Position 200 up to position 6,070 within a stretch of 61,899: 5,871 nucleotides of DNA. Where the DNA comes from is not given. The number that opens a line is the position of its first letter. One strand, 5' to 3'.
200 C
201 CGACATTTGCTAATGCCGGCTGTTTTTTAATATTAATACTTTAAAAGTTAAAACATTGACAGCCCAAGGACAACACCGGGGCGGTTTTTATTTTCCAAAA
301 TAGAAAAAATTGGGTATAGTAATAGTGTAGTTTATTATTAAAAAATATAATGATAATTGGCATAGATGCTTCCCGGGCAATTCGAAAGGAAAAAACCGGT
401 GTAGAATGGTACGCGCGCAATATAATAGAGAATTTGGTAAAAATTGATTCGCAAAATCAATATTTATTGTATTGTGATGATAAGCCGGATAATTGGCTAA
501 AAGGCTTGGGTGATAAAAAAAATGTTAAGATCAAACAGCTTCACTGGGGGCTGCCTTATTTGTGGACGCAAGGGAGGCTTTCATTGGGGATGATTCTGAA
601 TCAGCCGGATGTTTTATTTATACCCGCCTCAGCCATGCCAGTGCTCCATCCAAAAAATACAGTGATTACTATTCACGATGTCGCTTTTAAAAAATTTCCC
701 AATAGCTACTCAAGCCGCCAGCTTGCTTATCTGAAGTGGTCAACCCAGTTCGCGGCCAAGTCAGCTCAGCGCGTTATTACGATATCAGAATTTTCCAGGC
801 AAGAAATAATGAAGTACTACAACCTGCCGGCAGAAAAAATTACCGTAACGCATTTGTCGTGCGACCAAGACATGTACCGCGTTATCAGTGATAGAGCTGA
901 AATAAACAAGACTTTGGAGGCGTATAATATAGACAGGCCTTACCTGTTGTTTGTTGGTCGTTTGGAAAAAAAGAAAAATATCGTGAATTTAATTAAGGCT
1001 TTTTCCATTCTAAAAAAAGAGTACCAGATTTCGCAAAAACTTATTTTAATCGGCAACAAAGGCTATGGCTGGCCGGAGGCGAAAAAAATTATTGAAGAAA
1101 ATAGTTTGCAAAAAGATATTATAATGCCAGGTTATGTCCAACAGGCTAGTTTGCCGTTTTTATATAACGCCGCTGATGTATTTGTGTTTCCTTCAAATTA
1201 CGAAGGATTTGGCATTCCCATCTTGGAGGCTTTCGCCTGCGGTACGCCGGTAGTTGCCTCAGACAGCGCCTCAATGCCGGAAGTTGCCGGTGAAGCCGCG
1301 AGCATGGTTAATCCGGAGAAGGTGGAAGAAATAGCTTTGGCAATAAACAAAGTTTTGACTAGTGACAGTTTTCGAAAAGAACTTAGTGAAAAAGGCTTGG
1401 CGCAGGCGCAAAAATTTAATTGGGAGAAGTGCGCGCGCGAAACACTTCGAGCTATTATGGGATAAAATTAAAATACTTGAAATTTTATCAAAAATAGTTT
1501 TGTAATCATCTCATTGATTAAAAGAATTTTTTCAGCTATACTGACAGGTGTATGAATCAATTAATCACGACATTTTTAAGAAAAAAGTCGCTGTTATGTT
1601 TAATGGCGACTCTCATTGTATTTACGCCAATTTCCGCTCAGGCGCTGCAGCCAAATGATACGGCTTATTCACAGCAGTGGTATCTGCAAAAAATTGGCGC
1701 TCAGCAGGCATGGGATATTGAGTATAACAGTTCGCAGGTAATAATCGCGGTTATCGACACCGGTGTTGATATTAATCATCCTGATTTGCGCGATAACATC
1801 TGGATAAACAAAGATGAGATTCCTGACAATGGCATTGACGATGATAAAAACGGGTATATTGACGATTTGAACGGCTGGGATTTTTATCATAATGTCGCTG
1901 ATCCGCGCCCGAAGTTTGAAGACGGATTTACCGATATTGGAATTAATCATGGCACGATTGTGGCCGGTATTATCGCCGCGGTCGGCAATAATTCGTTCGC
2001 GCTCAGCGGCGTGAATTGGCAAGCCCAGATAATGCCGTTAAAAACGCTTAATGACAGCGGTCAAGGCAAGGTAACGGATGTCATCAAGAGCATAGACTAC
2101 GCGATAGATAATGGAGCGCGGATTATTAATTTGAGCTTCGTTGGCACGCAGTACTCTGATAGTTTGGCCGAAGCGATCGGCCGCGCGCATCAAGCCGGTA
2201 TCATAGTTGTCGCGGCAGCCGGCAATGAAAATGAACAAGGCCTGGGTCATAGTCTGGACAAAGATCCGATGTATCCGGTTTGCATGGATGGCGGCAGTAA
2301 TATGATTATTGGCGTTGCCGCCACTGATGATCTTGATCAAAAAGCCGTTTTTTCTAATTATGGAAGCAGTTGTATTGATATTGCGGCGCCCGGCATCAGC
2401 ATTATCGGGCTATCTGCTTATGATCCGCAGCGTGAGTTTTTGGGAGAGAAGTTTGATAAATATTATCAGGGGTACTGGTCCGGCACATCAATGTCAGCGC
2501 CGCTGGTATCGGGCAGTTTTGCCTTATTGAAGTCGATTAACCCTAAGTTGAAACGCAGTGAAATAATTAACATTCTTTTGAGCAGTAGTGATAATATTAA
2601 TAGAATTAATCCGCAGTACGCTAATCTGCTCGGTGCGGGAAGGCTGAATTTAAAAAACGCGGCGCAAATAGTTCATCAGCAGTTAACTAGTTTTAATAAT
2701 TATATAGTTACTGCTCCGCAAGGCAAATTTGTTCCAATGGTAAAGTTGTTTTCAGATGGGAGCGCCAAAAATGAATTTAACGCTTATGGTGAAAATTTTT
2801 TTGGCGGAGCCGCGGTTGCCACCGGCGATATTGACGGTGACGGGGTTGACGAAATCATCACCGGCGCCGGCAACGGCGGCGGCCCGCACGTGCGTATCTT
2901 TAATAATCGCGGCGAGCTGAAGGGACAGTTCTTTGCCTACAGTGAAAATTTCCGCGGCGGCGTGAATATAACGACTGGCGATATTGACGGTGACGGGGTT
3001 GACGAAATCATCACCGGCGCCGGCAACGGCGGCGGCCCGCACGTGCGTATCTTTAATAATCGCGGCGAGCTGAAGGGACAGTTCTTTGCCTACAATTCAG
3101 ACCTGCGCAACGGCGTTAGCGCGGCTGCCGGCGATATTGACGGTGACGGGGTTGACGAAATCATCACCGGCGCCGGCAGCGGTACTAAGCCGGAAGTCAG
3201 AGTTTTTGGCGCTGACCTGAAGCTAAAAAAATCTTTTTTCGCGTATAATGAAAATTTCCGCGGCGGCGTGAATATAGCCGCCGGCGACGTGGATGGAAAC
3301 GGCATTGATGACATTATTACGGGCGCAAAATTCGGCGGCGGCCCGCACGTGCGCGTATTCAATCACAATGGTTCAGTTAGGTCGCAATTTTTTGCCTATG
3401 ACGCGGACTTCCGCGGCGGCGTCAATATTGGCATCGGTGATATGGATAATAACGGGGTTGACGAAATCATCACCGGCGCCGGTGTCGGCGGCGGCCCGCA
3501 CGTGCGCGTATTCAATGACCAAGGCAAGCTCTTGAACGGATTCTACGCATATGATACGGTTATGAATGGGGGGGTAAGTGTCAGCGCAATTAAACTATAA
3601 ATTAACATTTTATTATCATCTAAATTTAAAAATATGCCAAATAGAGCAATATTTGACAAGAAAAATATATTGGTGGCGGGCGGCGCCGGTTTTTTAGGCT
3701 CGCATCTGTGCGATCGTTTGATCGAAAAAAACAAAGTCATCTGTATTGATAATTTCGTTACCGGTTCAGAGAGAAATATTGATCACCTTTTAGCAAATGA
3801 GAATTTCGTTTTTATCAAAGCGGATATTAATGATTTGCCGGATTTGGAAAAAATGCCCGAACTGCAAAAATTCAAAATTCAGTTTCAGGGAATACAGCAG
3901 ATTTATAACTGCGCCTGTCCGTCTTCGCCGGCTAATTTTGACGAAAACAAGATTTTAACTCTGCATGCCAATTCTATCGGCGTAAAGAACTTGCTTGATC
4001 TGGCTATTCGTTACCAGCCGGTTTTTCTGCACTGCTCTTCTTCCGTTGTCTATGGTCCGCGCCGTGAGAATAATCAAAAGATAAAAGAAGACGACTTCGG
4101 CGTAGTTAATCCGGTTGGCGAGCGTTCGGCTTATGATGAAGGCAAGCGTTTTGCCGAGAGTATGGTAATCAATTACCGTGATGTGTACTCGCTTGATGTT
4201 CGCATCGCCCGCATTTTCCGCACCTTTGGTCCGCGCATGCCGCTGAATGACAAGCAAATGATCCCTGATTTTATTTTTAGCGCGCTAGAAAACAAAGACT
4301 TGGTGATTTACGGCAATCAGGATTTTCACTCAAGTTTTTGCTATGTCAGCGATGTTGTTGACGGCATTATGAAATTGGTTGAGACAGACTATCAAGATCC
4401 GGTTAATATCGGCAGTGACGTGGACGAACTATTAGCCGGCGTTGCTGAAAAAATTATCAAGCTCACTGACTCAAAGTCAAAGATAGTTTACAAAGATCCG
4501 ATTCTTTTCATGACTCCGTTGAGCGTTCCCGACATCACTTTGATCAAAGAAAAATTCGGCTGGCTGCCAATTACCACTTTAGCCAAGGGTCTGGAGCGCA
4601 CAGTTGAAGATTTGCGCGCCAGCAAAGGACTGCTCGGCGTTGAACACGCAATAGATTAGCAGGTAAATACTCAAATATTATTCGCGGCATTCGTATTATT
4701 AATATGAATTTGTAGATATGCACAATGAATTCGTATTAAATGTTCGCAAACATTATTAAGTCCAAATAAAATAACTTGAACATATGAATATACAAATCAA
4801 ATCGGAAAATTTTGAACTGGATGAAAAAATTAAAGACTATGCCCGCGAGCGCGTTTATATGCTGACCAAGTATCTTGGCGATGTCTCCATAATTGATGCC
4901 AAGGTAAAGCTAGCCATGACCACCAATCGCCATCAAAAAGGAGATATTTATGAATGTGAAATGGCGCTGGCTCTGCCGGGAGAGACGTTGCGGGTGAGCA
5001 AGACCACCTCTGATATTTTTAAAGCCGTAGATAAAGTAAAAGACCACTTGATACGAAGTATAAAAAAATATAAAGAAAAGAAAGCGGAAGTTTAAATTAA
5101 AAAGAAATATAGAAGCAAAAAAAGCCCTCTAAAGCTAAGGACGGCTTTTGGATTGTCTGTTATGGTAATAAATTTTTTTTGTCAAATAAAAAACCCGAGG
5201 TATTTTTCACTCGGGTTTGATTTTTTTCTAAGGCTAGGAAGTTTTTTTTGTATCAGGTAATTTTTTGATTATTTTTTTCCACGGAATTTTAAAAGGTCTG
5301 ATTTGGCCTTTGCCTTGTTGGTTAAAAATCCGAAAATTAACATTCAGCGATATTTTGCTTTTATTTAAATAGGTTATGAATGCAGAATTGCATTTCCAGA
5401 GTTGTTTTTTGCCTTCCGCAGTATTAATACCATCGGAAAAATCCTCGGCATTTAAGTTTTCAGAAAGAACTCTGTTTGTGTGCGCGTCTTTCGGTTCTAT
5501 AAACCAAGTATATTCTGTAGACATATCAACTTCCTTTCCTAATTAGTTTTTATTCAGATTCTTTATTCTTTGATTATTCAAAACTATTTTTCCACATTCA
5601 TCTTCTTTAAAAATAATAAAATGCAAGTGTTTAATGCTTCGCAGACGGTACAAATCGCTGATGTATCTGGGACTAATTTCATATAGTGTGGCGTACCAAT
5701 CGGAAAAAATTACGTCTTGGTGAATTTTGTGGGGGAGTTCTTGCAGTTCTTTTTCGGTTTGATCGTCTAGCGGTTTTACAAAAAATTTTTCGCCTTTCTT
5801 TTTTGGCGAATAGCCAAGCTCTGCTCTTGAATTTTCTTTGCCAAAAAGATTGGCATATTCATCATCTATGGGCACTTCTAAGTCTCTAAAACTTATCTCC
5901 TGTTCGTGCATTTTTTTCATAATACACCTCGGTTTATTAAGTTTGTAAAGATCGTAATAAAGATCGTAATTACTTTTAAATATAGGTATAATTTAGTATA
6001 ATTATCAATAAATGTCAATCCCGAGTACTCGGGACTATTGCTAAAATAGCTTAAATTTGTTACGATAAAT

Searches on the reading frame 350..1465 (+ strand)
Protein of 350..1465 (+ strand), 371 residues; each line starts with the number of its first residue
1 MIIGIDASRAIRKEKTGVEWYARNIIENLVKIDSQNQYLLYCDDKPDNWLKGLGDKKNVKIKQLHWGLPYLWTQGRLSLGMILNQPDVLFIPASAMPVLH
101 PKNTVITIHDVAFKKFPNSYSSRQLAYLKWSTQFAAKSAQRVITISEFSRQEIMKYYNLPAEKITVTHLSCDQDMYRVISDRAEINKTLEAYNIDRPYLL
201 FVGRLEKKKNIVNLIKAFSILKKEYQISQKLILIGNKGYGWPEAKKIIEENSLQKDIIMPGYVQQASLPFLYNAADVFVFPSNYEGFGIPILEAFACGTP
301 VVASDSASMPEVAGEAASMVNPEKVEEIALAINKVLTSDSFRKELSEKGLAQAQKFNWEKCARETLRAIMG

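Call 41: search_protein_families(library=pfam, proteins=[window:350-1465:+], max_evalue=0.001)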
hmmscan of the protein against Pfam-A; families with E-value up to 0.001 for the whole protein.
window:350-1465:+ (371 aa): 6 families
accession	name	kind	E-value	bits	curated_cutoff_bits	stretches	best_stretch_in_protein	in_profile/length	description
PF00534.26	Glycos_transf_1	-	7.4e-40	136.7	26.4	1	195-349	14-169/172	Glycosyl transferases group 1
PF13692.12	Glyco_trans_1_4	-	1.9e-32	112.9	27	1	196-337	1-141/142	Glycosyl transferases group 1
PF13439.12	Glyco_transf_4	-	1.3e-13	51.8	28.5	1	17-168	3-163/170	Glycosyltransferase Family 4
PF20706.3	GT4-conflict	-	8.4e-10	38.6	26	1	193-337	194-356/385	Family 4 Glycosyltransferase in conflict systems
PF13524.12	Glyco_trans_1_2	-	1.1e-07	32.4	25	1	230-364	16-141/144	Glycosyl transferase-like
PF13579.12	Glyco_trans_4_4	-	9.5e-05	23.2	29.7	1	101-168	89-156/158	Glycosyl transferase 4-like domain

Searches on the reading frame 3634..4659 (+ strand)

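Call 41: search_protein_families(library=pfam, proteins=[window:3634-4659:+], max_evalue=0.001)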
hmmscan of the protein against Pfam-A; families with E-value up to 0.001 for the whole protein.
window:3634-4659:+ (341 aa): 7 families
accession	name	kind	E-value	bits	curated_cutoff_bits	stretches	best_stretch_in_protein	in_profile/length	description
PF01370.27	Epimerase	-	8.5e-41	140.4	20.9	1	12-260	1-240/240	NAD dependent epimerase/dehydratase family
PF16363.11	GDP_Man_Dehyd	-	1.3e-37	130.5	27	1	13-322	1-331/332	GDP-mannose 4,6 dehydratase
PF01073.25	3Beta_HSD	-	9.3e-12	45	22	1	13-243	1-223/280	3-beta hydroxysteroid dehydrogenase/isomerase family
PF07993.18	NAD_binding_4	-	1.9e-10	40.8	20.1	1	15-223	2-235/258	Male sterility protein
PF04321.23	RmlD_sub_bind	-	3.1e-06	26.9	27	1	11-197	2-154/287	RmlD substrate binding domain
PF00106.31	adh_short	-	0.00032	20.7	26.6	1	10-104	1-95/195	short chain dehydrogenase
PF02719.21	Polysacc_synt_2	-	0.00054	19.7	20.2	1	12-127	1-118/293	Polysaccharide biosynthesis protein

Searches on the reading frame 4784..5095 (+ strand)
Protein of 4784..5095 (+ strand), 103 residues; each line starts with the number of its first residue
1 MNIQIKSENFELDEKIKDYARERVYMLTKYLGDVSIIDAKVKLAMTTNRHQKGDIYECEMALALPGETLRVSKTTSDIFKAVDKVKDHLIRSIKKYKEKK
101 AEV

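Call 41: search_protein_families(library=pfam, proteins=[window:4784-5095:+], max_evalue=0.001)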
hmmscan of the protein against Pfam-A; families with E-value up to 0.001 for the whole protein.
window:4784-5095:+ (103 aa): 1 family
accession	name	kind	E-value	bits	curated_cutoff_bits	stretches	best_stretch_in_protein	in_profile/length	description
PF02482.25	Ribosomal_S30AE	-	6.9e-18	65.6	23.7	1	3-100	1-87/88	Sigma 54 modulation protein / S30EA ribosomal protein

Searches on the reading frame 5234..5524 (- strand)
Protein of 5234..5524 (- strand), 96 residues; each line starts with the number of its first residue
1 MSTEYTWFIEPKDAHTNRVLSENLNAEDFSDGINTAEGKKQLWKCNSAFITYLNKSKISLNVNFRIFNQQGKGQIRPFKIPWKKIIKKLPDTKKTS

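Call 11: search_protein_families(library=pfam, proteins=[window:5234-5524:-], max_evalue=0.01)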
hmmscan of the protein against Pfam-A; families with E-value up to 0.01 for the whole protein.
window:5234-5524:- (96 aa): 1 family
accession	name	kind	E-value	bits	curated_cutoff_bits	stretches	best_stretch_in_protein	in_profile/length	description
PF09687.15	PRESAN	-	0.0078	17.1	23.7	0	20-83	45-108/125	Plasmodium RESA N-terminal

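Call 68: search_protein_families(library=phrogs, proteins=[window:5234-5524:-], max_evalue=0.01)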
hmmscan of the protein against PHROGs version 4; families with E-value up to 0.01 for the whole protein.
window:5234-5524:- (96 aa): 0 families

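Call 88: predict_structure(protein=window:5234-5524:-)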
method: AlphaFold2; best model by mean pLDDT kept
length: 96 residues; sequences in the alignment: 1
mean_pLDDT: 50.1   pTM: 0.36
mean pLDDT of the five models: 50.1, 49.0, 48.7, 48.3, 42.5
residues with pLDDT >= 90: 0; 70-90: 0; 50-70: 50; < 50: 46
segments of 3 or more residues with pLDDT < 50: 1-6, 25-44, 46-48, 81-96
pLDDT, mean of each block of 10 residues (from residue 1): 45 61 50 45 48 54 58 59 41 36
secondary structure, 60 per line:
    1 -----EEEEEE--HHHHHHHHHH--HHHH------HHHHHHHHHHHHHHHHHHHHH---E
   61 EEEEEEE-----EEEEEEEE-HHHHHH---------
elements in order: E6-11 H14-23 H26-29 H36-56 E60-67 E73-80 H82-87

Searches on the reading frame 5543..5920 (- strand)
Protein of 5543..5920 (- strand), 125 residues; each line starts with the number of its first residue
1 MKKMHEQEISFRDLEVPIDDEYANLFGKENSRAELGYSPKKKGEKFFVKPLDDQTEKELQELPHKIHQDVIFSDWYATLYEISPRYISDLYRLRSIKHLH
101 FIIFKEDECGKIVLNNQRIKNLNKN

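Call 11: search_protein_families(library=pfam, proteins=[window:5543-5920:-], max_evalue=0.01)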
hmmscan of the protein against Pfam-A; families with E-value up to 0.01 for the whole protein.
window:5543-5920:- (125 aa): 0 families

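Call 68: search_protein_families(library=phrogs, proteins=[window:5543-5920:-], max_evalue=0.01)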
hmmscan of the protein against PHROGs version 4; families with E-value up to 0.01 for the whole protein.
window:5543-5920:- (125 aa): 0 families

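Call 71: find_homologous_proteins(query=window:5543-5920:-, max_evalue=0.001)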
Query window:5543-5920:- (125 aa): 1 proteins with E <= 0.001 among 5 candidates.
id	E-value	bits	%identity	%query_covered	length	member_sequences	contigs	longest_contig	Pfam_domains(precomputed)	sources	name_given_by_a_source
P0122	5.0e-78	277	100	100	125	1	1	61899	-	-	-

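Call 86: predict_structure(protein=window:5543-5920:-)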
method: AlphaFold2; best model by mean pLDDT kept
length: 125 residues; sequences in the alignment: 1
mean_pLDDT: 36.4   pTM: 0.28
mean pLDDT of the five models: 36.4, 32.6, 31.9, 31.4, 31.4
residues with pLDDT >= 90: 0; 70-90: 0; 50-70: 9; < 50: 116
segments of 3 or more residues with pLDDT < 50: 1-53, 63-89, 94-125
pLDDT, mean of each block of 10 residues (from residue 1): 31 31 32 31 31 49 44 38 44 44 33 32 29
secondary structure, 60 per line:
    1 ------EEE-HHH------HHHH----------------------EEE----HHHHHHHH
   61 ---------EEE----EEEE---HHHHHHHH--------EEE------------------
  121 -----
elements in order: E7-9 H20-23 E46-48 H53-60 E70-72 E77-80 H84-91 E100-102
